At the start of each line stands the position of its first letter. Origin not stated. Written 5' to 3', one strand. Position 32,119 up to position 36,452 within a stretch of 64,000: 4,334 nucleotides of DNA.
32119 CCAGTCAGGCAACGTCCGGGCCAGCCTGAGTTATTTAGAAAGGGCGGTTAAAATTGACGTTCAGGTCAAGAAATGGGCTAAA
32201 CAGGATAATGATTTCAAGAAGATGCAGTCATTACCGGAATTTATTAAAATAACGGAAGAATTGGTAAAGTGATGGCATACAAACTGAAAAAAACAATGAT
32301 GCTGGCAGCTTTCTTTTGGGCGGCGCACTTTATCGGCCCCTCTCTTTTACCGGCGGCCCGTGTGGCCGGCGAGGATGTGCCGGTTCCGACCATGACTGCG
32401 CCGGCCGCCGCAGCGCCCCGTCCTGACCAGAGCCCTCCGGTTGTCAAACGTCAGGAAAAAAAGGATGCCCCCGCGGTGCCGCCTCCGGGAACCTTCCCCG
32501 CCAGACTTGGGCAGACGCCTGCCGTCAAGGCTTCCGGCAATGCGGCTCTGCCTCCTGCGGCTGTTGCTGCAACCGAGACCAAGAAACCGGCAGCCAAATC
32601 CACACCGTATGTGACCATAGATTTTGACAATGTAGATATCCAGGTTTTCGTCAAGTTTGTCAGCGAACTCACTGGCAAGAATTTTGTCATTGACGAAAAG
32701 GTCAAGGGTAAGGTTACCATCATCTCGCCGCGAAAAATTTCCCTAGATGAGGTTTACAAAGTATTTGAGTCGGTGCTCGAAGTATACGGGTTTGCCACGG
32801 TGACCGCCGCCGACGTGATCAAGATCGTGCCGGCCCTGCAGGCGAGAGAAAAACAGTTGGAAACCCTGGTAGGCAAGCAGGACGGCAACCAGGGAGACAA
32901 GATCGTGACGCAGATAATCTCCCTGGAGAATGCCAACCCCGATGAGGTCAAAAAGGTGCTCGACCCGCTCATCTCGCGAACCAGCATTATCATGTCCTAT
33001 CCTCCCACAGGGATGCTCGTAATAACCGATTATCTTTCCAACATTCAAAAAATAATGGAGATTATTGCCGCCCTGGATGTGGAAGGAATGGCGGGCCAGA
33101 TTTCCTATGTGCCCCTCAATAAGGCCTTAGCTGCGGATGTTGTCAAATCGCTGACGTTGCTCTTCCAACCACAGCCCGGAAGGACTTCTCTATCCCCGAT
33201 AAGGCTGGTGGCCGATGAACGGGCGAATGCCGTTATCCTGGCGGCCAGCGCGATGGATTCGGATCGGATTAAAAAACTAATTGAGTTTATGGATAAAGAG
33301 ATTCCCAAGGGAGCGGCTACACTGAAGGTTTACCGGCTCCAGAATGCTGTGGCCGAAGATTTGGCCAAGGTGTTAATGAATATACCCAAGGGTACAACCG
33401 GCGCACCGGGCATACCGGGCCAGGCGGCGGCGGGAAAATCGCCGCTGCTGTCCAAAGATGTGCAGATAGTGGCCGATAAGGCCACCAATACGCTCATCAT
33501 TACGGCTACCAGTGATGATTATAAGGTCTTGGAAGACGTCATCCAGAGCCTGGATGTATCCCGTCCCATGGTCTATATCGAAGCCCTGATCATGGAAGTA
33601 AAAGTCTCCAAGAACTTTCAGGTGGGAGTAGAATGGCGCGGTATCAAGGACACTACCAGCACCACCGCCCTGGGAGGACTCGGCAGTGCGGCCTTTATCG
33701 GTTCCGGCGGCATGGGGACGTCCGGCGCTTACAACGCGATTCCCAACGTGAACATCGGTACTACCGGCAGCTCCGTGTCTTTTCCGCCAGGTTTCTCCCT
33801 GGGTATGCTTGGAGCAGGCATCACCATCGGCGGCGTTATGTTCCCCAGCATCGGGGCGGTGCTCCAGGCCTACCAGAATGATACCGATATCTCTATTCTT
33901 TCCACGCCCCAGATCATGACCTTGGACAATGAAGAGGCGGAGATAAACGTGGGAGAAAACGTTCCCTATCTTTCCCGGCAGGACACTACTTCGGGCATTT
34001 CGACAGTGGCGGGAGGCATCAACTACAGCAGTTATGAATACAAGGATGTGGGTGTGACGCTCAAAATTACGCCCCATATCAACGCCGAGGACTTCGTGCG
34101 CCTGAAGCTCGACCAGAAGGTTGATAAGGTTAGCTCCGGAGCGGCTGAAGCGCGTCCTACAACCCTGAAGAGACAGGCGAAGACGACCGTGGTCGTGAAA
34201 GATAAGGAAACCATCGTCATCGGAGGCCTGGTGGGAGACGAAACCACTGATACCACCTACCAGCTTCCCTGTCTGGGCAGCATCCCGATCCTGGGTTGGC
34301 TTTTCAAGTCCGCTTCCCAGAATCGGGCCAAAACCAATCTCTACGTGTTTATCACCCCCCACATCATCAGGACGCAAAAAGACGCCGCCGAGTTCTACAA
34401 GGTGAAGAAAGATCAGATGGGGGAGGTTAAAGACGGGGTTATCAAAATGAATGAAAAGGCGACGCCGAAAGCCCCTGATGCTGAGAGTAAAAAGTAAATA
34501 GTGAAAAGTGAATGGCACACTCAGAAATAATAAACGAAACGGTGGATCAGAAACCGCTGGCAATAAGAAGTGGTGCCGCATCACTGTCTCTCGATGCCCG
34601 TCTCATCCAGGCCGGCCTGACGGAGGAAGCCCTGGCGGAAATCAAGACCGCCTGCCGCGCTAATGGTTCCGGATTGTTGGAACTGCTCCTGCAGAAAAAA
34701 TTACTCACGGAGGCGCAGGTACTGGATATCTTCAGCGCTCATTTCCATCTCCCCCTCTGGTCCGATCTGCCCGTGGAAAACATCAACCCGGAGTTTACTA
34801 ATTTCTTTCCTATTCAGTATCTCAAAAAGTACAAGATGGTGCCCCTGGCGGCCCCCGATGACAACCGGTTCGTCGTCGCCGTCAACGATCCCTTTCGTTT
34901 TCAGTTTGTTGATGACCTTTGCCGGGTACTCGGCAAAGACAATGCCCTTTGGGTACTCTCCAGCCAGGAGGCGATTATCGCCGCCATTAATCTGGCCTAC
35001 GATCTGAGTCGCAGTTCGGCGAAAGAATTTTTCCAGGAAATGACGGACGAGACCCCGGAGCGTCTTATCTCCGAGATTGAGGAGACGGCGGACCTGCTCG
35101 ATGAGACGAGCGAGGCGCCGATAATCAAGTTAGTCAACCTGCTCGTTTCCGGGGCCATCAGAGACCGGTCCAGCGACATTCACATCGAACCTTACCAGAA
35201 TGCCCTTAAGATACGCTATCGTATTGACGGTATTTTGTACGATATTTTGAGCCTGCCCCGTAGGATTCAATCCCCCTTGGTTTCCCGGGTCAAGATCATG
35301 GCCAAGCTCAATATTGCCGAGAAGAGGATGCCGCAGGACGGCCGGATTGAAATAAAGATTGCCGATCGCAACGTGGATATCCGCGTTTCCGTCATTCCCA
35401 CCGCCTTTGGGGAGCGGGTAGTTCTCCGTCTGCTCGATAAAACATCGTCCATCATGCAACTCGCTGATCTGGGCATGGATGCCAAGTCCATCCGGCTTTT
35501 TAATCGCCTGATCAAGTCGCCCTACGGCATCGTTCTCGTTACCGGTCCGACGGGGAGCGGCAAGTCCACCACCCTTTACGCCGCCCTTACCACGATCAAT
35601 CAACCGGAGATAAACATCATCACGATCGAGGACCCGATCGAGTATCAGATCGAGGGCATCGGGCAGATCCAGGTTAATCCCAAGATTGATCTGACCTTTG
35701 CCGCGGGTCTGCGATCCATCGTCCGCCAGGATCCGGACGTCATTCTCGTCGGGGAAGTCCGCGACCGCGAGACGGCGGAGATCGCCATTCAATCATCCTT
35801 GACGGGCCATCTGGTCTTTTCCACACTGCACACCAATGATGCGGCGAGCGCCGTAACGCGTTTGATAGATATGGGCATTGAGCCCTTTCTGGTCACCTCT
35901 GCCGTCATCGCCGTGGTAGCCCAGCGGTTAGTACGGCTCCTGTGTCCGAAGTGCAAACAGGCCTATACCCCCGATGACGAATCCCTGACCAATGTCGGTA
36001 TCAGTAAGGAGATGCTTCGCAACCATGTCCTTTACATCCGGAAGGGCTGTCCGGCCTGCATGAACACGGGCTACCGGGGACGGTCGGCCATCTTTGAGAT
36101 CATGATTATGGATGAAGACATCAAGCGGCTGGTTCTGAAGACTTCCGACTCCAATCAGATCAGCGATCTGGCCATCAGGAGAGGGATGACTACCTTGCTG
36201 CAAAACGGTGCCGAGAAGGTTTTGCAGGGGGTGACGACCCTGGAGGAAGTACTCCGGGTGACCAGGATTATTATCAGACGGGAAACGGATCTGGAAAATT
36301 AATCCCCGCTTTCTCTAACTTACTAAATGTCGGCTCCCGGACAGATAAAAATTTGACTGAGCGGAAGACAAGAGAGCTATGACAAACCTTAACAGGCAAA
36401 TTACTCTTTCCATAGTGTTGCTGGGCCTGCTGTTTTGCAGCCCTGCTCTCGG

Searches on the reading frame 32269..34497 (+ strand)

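Call 52: search_protein_families(library=pfam, proteins=[window:32269-34497:+], max_evalue=1e-8)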
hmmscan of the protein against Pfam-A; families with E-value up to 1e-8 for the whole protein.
window:32269-34497:+ (742 aa): 3 families
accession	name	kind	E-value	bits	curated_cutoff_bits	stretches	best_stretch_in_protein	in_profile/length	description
PF00263.26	Secretin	-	1.3e-51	175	27.5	1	534-701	1-169/169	Bacterial type II and III secretion system protein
PF03958.22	Secretin_N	-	9.9e-34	115.8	28.2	2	353-433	2-68/69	Bacterial type II/III secretion system short domain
PF21305.2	type_II_gspD_N0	-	4.1e-26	91.1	27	1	118-186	2-71/71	GspD-like, N0 domain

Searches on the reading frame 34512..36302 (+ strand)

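Call 52: search_protein_families(library=pfam, proteins=[window:34512-36302:+], max_evalue=1e-8)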
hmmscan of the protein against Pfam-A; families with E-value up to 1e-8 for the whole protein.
window:34512-36302:+ (596 aa): 2 families
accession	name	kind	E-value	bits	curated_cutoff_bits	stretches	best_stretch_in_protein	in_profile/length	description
PF00437.27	T2SSE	-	3.3e-141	470.7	24.9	1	198-582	2-370/370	Type II/IV secretion system protein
PF05157.20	MshEN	-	3.3e-11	43.4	23.1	1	84-168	6-89/90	MshEN domain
